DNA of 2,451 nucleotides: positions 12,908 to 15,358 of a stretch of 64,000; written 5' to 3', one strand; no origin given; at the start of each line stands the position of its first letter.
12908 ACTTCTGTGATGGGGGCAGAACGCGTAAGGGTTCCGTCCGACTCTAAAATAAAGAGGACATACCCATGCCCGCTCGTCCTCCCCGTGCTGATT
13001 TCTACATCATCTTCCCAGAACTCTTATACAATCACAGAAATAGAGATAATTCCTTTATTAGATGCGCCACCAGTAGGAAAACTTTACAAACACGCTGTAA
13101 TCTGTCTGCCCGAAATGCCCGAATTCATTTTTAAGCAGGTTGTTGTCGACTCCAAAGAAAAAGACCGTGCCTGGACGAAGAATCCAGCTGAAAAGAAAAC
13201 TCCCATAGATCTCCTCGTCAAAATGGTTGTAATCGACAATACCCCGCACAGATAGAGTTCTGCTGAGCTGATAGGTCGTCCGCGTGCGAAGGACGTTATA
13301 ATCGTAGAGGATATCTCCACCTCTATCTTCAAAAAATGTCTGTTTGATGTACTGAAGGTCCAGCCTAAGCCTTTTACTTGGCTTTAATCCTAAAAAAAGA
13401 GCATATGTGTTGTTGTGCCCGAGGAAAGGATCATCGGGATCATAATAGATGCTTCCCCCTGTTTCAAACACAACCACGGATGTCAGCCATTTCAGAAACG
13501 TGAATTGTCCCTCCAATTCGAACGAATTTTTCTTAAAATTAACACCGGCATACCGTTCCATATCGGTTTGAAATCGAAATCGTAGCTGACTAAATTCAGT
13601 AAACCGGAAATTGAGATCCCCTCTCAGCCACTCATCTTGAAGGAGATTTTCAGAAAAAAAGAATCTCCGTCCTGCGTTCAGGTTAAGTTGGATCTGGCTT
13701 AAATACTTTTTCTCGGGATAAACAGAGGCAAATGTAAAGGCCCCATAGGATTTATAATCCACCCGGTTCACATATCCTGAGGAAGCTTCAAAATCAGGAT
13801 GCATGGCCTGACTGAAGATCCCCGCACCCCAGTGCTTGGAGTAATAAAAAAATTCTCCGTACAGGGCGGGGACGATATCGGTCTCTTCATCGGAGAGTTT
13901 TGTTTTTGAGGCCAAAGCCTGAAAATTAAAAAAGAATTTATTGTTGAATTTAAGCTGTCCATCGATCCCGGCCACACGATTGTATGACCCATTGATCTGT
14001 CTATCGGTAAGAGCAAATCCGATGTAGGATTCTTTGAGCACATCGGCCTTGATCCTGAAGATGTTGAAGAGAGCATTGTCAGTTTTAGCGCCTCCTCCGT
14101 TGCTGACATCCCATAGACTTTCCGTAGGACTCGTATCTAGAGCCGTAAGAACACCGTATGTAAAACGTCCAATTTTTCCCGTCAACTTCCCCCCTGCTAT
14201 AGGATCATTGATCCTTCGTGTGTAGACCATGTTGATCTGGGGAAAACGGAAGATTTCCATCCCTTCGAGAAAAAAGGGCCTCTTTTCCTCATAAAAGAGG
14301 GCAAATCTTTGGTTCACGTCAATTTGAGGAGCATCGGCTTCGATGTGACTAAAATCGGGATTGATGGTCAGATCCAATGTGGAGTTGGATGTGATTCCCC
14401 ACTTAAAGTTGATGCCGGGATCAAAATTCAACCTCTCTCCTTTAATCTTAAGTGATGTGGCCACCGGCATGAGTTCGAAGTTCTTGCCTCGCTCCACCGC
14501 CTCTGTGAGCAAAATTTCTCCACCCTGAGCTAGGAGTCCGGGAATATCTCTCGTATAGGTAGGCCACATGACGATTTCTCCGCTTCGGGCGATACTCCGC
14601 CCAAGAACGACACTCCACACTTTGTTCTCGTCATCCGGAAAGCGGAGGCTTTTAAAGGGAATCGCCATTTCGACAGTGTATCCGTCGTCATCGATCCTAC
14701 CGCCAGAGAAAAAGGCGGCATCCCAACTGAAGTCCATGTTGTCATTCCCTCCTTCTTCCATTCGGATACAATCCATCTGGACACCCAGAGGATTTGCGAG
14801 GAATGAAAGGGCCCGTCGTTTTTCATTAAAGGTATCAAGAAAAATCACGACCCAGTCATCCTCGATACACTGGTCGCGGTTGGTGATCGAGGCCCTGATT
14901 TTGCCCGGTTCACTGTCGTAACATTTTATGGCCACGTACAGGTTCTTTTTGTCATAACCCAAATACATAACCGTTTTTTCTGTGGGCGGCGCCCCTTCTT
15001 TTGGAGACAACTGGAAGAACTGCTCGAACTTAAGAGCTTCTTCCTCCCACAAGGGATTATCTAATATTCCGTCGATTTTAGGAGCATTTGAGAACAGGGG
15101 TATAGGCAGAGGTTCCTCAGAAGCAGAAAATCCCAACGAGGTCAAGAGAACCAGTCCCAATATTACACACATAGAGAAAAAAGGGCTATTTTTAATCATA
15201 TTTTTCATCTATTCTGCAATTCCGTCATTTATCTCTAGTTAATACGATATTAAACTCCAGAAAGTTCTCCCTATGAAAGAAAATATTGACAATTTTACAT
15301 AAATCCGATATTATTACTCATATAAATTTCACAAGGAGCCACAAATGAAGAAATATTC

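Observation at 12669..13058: GC-rich ~390-bp segment bounded by a 29-bp inverted repeat, wedged between the DUF5916 stop codon and the mfd promoter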

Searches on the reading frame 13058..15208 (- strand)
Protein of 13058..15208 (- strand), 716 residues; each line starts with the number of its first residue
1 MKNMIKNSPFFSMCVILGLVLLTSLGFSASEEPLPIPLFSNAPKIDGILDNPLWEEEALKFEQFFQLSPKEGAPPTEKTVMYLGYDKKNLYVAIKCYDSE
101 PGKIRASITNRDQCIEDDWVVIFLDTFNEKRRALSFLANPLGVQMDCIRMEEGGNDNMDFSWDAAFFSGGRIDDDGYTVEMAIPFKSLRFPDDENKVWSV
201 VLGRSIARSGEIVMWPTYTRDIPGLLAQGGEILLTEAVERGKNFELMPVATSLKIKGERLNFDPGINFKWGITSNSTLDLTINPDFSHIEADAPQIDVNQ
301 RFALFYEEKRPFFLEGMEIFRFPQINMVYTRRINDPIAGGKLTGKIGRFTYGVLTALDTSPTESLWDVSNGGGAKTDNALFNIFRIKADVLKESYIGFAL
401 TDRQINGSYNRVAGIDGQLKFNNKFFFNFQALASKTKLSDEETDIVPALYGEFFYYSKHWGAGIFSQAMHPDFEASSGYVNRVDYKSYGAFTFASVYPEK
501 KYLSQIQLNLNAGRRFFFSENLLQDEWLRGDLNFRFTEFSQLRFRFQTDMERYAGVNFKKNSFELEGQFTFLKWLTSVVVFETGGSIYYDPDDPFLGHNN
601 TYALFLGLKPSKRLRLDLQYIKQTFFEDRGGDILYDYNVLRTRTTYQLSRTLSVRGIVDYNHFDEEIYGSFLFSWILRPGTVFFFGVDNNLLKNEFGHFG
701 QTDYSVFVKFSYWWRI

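Call 10: search_protein_families(library=pfam, proteins=[window:13058-15208:-], max_evalue=0.1)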
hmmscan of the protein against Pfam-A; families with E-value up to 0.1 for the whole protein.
window:13058-15208:- (716 aa): 2 families
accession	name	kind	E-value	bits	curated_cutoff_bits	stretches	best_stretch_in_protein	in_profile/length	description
PF19313.5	DUF5916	-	1.5e-17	64.1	22.6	1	258-334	22-95/572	Domain of unknown function (DUF5916)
PF06452.16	CBM9_1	-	9.1e-07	29.4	23.4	1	45-195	1-140/185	Carbohydrate family 9 binding domain-like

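Call 51: find_encoding_contigs(protein=window:13058-15208:-, flank=10000)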
Protein window:13058-15208:- (716 aa): no gene with exactly this product is on record in the collection.

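Call 52: find_homologous_proteins(query=window:13058-15208:-, max_evalue=1e-30)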
Query window:13058-15208:- (716 aa): 6052 proteins with E <= 1e-30 among 8000 candidates; the best 120 are listed.
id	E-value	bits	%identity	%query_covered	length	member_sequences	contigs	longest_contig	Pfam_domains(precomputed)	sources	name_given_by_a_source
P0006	0.0e+0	1522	90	100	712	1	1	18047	PF19313.6,PF06452.17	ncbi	-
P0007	0.0e+0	1498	89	100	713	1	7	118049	PF19313.6,PF06452.17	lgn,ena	-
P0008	0.0e+0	1483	88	100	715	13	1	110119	PF19313.6,PF06452.17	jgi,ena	-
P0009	0.0e+0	1480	86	100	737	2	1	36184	PF19313.6,PF06452.17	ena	-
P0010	0.0e+0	1478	86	100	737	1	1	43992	PF19313.6,PF06452.17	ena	-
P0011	0.0e+0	1472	88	99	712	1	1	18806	PF19313.6,PF06452.17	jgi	-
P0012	0.0e+0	1455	86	100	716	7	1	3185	PF19313.6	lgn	-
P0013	0.0e+0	1445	85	100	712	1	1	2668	PF19313.6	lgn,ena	-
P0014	0.0e+0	1441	85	100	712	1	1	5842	PF19313.6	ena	-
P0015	0.0e+0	1408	88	96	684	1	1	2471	PF19313.6,PF06452.17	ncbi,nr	ncbi:MAG: carbohydrate binding family 9 domain-containing protein, partial [Candidatus Aminicenantes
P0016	0.0e+0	1283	75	100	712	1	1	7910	PF19313.6,PF06452.17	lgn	-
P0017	0.0e+0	1254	73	100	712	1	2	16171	PF19313.6,PF06452.17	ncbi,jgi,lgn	ncbi:MAG: DUF5916 domain-containing protein [Candidatus Aminicenantes bacterium]|jgi:hypothetical pr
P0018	0.0e+0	1242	73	98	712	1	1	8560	PF19313.6,PF06452.17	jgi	-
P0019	0.0e+0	1136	66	100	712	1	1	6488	PF19313.6,PF06452.17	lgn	-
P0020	0.0e+0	1117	66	97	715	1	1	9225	PF19313.6,PF06452.17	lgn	-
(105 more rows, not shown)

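Call 53: find_encoding_contigs(protein=P0007, flank=10000, max_places=4)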
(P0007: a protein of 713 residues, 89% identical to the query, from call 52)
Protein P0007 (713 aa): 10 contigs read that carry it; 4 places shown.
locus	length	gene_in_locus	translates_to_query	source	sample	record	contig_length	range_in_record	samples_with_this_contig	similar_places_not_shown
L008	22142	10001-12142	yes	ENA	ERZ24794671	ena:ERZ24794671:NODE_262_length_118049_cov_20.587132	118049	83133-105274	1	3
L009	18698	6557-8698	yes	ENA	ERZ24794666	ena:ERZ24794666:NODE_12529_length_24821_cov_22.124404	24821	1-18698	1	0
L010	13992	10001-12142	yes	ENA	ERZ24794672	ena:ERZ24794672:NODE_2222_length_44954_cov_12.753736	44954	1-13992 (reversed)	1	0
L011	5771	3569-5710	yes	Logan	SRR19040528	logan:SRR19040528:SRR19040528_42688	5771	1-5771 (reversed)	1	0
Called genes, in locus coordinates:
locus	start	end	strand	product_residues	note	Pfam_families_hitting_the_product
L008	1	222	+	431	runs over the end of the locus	PF08245:Mur_ligase_M, PF27239:FOL3_C, PF02875:Mur_ligase_C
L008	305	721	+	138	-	PF00430:ATP-synt_B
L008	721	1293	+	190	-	PF28006:HpsJ (faint), PF00430:ATP-synt_B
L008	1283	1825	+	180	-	PF00213:OSCP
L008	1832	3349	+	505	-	PF02874:ATP-synt_ab_N, PF00006:ATP-synt_ab, PF00306:ATP-synt_ab_C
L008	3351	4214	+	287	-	PF00231:ATP-synt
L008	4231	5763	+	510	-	PF02874:ATP-synt_ab_N, PF00006:ATP-synt_ab, PF22919:ATP-synt_VA_C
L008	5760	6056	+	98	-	PF02823:ATP-synt_DE_N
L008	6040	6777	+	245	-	PF13489:Methyltransf_23 (weak), PF00398:RrnaAD, PF05175:MTS, PF06325:PrmA, PF02475:TRM5-TYW2_MTfase (weak), PF03602:Cons_hypoth95 (weak), PF13649:Methyltransf_25, PF01170:UPF0020, +2 more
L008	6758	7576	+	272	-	PF01061:ABC2_membrane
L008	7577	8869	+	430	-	PF00005:ABC_tran, PF14524:Wzt_C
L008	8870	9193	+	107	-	PF09834:DUF2061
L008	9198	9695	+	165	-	PF01467:CTP_transf_like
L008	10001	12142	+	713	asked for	PF06452:CBM9_1 (weak), PF19313:DUF5916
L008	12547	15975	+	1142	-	PF17757:UvrB_inter, PF02559:CarD_TRCF_RID, PF00270:DEAD, PF04851:ResIII, PF00271:Helicase_C, PF03461:TRCF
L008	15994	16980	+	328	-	PF13145:Rotamase_2, PF13616:Rotamase_3, PF00639:Rotamase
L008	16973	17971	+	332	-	PF13623:SurA_N_2, PF13624:SurA_N_3, PF09312:SurA_N, PF13145:Rotamase_2, PF13616:Rotamase_3, PF00639:Rotamase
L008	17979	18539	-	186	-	PF01862:PvlArgDC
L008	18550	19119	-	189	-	-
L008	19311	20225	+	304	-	-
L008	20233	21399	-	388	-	PF04748:Polysacc_deac_2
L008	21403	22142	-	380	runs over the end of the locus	PF00595:PDZ (weak), PF17820:PDZ_6 (weak), PF03572:Peptidase_S41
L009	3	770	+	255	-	?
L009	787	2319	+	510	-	PF02874:ATP-synt_ab_N, PF00006:ATP-synt_ab, PF22919:ATP-synt_VA_C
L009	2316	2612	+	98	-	PF02823:ATP-synt_DE_N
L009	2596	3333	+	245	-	PF13489:Methyltransf_23 (weak), PF00398:RrnaAD, PF05175:MTS, PF06325:PrmA, PF02475:TRM5-TYW2_MTfase (weak), PF03602:Cons_hypoth95 (weak), PF13649:Methyltransf_25, PF01170:UPF0020, +2 more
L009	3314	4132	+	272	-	PF01061:ABC2_membrane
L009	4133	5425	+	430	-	PF00005:ABC_tran, PF14524:Wzt_C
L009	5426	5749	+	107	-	PF09834:DUF2061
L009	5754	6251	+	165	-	PF01467:CTP_transf_like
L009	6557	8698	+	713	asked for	PF06452:CBM9_1 (weak), PF19313:DUF5916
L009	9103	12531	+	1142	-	PF17757:UvrB_inter, PF02559:CarD_TRCF_RID, PF00270:DEAD, PF04851:ResIII, PF00271:Helicase_C, PF03461:TRCF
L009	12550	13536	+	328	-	PF13145:Rotamase_2, PF13616:Rotamase_3, PF00639:Rotamase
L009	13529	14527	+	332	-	PF13623:SurA_N_2, PF13624:SurA_N_3, PF09312:SurA_N, PF13145:Rotamase_2, PF13616:Rotamase_3, PF00639:Rotamase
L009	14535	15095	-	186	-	PF01862:PvlArgDC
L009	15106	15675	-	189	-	-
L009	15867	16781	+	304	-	-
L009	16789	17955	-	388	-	PF04748:Polysacc_deac_2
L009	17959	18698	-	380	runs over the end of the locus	PF00595:PDZ (weak), PF17820:PDZ_6 (weak), PF03572:Peptidase_S41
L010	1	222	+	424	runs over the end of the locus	PF08245:Mur_ligase_M, PF02875:Mur_ligase_C, PF27239:FOL3_C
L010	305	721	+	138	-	PF00430:ATP-synt_B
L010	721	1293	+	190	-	PF28006:HpsJ (faint), PF00430:ATP-synt_B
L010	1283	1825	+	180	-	PF00213:OSCP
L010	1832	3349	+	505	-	PF02874:ATP-synt_ab_N, PF00006:ATP-synt_ab, PF00306:ATP-synt_ab_C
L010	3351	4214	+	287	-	PF00231:ATP-synt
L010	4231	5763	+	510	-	PF02874:ATP-synt_ab_N, PF00006:ATP-synt_ab, PF22919:ATP-synt_VA_C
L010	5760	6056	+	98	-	PF02823:ATP-synt_DE_N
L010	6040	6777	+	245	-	PF13489:Methyltransf_23 (weak), PF00398:RrnaAD, PF05175:MTS, PF06325:PrmA, PF02475:TRM5-TYW2_MTfase (weak), PF03602:Cons_hypoth95 (weak), PF13649:Methyltransf_25, PF01170:UPF0020, +2 more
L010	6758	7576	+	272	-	PF01061:ABC2_membrane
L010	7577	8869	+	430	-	PF00005:ABC_tran, PF14524:Wzt_C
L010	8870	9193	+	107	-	PF09834:DUF2061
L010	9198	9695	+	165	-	PF01467:CTP_transf_like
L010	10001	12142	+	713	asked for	PF06452:CBM9_1 (weak), PF19313:DUF5916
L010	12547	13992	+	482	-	?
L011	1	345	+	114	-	?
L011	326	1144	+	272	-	PF01061:ABC2_membrane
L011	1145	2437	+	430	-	PF00005:ABC_tran, PF14524:Wzt_C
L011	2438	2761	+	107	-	PF09834:DUF2061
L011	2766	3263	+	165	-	PF01467:CTP_transf_like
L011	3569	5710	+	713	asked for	PF06452:CBM9_1 (weak), PF19313:DUF5916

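Call 54: find_encoding_contigs(protein=P0008, flank=10000, max_places=3)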
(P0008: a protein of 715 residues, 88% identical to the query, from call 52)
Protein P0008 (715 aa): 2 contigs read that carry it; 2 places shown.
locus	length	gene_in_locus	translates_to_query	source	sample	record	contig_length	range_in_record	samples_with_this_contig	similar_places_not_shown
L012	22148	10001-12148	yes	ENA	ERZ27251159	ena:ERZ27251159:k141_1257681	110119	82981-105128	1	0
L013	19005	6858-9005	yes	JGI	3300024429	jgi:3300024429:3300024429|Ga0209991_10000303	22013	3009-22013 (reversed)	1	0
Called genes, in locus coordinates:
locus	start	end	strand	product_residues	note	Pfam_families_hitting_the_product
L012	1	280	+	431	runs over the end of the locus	PF08245:Mur_ligase_M, PF27239:FOL3_C, PF02875:Mur_ligase_C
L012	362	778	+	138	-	PF00430:ATP-synt_B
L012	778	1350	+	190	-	PF00430:ATP-synt_B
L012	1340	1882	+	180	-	PF00213:OSCP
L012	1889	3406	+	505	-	PF02874:ATP-synt_ab_N, PF00006:ATP-synt_ab, PF00306:ATP-synt_ab_C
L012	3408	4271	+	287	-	PF00231:ATP-synt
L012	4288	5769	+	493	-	PF02874:ATP-synt_ab_N, PF00006:ATP-synt_ab, PF22919:ATP-synt_VA_C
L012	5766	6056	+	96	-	PF02823:ATP-synt_DE_N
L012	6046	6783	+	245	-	PF00398:RrnaAD, PF05175:MTS, PF06325:PrmA, PF02475:TRM5-TYW2_MTfase (weak), PF03602:Cons_hypoth95 (weak), PF13649:Methyltransf_25 (weak), PF13847:Methyltransf_31 (weak), PF01170:UPF0020 (weak)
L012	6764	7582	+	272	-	PF01061:ABC2_membrane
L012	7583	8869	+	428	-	PF00005:ABC_tran, PF14524:Wzt_C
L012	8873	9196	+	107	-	PF09834:DUF2061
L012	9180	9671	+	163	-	PF01467:CTP_transf_like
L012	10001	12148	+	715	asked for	PF06452:CBM9_1, PF19313:DUF5916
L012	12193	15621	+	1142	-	PF17757:UvrB_inter, PF02559:CarD_TRCF_RID, PF00270:DEAD, PF04851:ResIII, PF00271:Helicase_C, PF03461:TRCF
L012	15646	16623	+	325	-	PF13145:Rotamase_2, PF13616:Rotamase_3, PF00639:Rotamase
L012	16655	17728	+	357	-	PF13623:SurA_N_2, PF13624:SurA_N_3, PF09312:SurA_N, PF13145:Rotamase_2, PF13616:Rotamase_3, PF00639:Rotamase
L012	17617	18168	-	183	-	PF01862:PvlArgDC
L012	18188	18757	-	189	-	-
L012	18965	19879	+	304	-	-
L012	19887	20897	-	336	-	PF04748:Polysacc_deac_2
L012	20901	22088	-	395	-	PF00595:PDZ (weak), PF13180:PDZ_2 (weak), PF03572:Peptidase_S41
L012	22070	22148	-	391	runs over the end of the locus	PF01551:Peptidase_M23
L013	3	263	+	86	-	?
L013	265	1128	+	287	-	PF00231:ATP-synt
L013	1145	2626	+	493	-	PF02874:ATP-synt_ab_N, PF00006:ATP-synt_ab, PF22919:ATP-synt_VA_C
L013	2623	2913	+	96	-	PF02823:ATP-synt_DE_N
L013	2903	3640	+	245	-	PF00398:RrnaAD, PF05175:MTS, PF06325:PrmA, PF02475:TRM5-TYW2_MTfase (weak), PF03602:Cons_hypoth95 (weak), PF13649:Methyltransf_25 (weak), PF13847:Methyltransf_31 (weak), PF01170:UPF0020 (weak)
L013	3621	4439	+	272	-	PF01061:ABC2_membrane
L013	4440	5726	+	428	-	PF00005:ABC_tran, PF14524:Wzt_C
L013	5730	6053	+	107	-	PF09834:DUF2061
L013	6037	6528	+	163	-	PF01467:CTP_transf_like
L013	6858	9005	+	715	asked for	PF06452:CBM9_1, PF19313:DUF5916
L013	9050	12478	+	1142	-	PF17757:UvrB_inter, PF02559:CarD_TRCF_RID, PF00270:DEAD, PF04851:ResIII, PF00271:Helicase_C, PF03461:TRCF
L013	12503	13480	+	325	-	PF13145:Rotamase_2, PF13616:Rotamase_3, PF00639:Rotamase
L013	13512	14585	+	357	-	PF13623:SurA_N_2, PF13624:SurA_N_3, PF09312:SurA_N, PF13145:Rotamase_2, PF13616:Rotamase_3, PF00639:Rotamase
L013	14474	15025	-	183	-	PF01862:PvlArgDC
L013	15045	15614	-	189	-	-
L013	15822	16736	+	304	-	-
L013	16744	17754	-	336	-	PF04748:Polysacc_deac_2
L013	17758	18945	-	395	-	PF00595:PDZ (weak), PF13180:PDZ_2 (weak), PF03572:Peptidase_S41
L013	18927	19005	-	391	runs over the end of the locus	PF01551:Peptidase_M23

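Call 55: find_encoding_contigs(protein=P0009, flank=10000, max_places=3)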
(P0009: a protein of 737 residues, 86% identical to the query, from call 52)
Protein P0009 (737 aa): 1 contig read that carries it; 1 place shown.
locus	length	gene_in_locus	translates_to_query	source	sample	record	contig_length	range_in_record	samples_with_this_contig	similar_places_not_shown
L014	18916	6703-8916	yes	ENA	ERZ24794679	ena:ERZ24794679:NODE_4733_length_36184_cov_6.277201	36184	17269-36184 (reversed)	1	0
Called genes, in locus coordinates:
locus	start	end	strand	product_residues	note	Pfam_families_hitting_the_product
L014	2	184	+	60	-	?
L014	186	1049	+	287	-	PF00231:ATP-synt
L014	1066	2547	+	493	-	PF02874:ATP-synt_ab_N, PF00006:ATP-synt_ab, PF22919:ATP-synt_VA_C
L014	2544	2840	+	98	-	PF02823:ATP-synt_DE_N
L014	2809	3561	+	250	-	PF00398:RrnaAD, PF05175:MTS, PF06325:PrmA (weak), PF02475:TRM5-TYW2_MTfase (faint), PF13649:Methyltransf_25 (weak), PF07669:Eco57I (weak), PF01170:UPF0020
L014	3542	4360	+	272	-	PF01061:ABC2_membrane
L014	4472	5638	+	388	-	PF00005:ABC_tran, PF14524:Wzt_C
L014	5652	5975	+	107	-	PF09834:DUF2061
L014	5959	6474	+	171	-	PF01467:CTP_transf_like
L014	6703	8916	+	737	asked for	PF06452:CBM9_1, PF19313:DUF5916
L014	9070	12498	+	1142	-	PF17757:UvrB_inter, PF02559:CarD_TRCF_RID, PF00270:DEAD, PF04851:ResIII (weak), PF00271:Helicase_C, PF03461:TRCF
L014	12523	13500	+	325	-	PF13145:Rotamase_2, PF13616:Rotamase_3, PF00639:Rotamase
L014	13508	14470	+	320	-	PF13623:SurA_N_2, PF13624:SurA_N_3, PF09312:SurA_N, PF13145:Rotamase_2, PF13616:Rotamase_3, PF00639:Rotamase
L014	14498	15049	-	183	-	PF01862:PvlArgDC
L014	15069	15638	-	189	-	-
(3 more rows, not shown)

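Call 61: find_encoding_contigs(protein=P0011, flank=6000, max_places=3)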
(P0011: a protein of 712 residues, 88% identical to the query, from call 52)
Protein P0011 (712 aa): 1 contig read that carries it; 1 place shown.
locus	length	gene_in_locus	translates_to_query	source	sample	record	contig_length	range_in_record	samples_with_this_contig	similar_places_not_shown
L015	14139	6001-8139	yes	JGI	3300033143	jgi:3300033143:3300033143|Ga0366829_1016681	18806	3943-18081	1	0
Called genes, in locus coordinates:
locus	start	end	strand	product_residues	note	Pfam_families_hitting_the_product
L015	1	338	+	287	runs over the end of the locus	PF00231:ATP-synt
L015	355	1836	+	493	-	PF02874:ATP-synt_ab_N, PF00006:ATP-synt_ab, PF22919:ATP-synt_VA_C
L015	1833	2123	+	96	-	PF02823:ATP-synt_DE_N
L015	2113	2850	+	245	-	PF00398:RrnaAD, PF05175:MTS, PF06325:PrmA, PF02475:TRM5-TYW2_MTfase (weak), PF03602:Cons_hypoth95 (weak), PF13649:Methyltransf_25 (weak), PF01170:UPF0020 (weak)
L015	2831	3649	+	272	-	PF01061:ABC2_membrane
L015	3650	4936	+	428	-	PF00005:ABC_tran, PF14524:Wzt_C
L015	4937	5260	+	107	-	PF09834:DUF2061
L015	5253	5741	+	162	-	PF01467:CTP_transf_like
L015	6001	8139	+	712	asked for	PF06452:CBM9_1 (weak), PF19313:DUF5916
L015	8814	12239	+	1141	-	PF17757:UvrB_inter, PF02559:CarD_TRCF_RID, PF00270:DEAD, PF04851:ResIII, PF00271:Helicase_C, PF03461:TRCF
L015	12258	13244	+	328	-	PF13145:Rotamase_2, PF13616:Rotamase_3, PF00639:Rotamase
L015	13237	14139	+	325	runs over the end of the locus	PF13623:SurA_N_2, PF13624:SurA_N_3, PF09312:SurA_N, PF13145:Rotamase_2, PF13616:Rotamase_3, PF00639:Rotamase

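Call 62: find_encoding_contigs(protein=P0010, flank=6000, max_places=3)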
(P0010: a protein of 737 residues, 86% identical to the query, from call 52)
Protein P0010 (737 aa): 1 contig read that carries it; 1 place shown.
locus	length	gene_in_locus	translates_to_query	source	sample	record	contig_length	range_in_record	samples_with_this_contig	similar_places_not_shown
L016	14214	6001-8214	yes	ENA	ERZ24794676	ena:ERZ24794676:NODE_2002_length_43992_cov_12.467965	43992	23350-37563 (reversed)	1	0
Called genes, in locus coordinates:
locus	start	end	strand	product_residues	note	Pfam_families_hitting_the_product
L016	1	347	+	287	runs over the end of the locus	PF00231:ATP-synt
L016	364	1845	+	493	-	PF02874:ATP-synt_ab_N, PF00006:ATP-synt_ab, PF22919:ATP-synt_VA_C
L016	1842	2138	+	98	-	PF02823:ATP-synt_DE_N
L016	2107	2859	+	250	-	PF00398:RrnaAD, PF05175:MTS, PF06325:PrmA (weak), PF02475:TRM5-TYW2_MTfase (faint), PF13649:Methyltransf_25 (weak), PF07669:Eco57I (weak), PF01170:UPF0020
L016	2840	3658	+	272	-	PF01061:ABC2_membrane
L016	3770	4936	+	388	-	PF00005:ABC_tran, PF14524:Wzt_C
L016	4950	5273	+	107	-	PF09834:DUF2061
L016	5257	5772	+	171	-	PF01467:CTP_transf_like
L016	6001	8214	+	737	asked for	PF06452:CBM9_1, PF19313:DUF5916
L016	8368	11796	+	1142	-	PF17757:UvrB_inter, PF02559:CarD_TRCF_RID, PF00270:DEAD, PF04851:ResIII (weak), PF00271:Helicase_C, PF03461:TRCF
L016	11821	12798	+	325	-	PF13145:Rotamase_2, PF13616:Rotamase_3, PF00639:Rotamase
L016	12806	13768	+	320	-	PF13623:SurA_N_2, PF13624:SurA_N_3, PF09312:SurA_N, PF13145:Rotamase_2, PF13616:Rotamase_3, PF00639:Rotamase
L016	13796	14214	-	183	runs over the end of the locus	PF01862:PvlArgDC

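Call 63: find_encoding_contigs(protein=P0017, flank=6000, max_places=3)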
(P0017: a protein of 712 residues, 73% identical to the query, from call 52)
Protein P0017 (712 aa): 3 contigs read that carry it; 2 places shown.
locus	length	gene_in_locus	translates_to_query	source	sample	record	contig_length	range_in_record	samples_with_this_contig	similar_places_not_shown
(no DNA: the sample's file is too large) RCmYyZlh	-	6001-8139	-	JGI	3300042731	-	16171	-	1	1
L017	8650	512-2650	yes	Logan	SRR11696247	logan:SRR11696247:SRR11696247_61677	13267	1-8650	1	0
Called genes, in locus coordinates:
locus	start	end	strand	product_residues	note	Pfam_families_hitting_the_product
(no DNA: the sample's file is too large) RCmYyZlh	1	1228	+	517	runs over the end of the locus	PF02874:ATP-synt_ab_N (weak), PF00006:ATP-synt_ab, PF22919:ATP-synt_VA_C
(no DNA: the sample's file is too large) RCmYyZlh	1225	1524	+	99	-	PF02823:ATP-synt_DE_N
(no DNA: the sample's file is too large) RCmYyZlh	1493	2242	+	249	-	PF00398:RrnaAD, PF05175:MTS, PF13489:Methyltransf_23 (weak), PF06325:PrmA (weak), PF02475:TRM5-TYW2_MTfase (weak), PF13847:Methyltransf_31 (weak), PF13649:Methyltransf_25 (weak), PF01170:UPF0020 (weak), +1 more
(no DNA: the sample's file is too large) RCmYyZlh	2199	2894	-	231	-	-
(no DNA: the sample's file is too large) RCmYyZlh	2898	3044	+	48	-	-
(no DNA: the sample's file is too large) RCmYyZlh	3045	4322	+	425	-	PF00005:ABC_tran, PF14524:Wzt_C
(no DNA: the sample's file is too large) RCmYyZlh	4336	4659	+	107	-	PF09834:DUF2061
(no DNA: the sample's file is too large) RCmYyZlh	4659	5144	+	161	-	PF06574:FAD_syn (weak), PF01467:CTP_transf_like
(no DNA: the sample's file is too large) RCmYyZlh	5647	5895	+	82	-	-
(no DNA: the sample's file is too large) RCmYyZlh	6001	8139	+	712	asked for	PF06452:CBM9_1 (weak), PF19313:DUF5916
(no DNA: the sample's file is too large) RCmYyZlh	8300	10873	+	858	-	?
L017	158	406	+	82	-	-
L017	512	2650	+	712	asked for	PF06452:CBM9_1 (weak), PF19313:DUF5916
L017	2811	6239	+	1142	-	PF17757:UvrB_inter, PF02559:CarD_TRCF_RID, PF00270:DEAD, PF04851:ResIII, PF00271:Helicase_C, PF03461:TRCF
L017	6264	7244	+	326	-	PF13145:Rotamase_2, PF00639:Rotamase, PF13616:Rotamase_3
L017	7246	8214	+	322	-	PF13623:SurA_N_2, PF13624:SurA_N_3, PF09312:SurA_N, PF13145:Rotamase_2, PF00639:Rotamase, PF13616:Rotamase_3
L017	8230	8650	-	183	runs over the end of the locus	PF01862:PvlArgDC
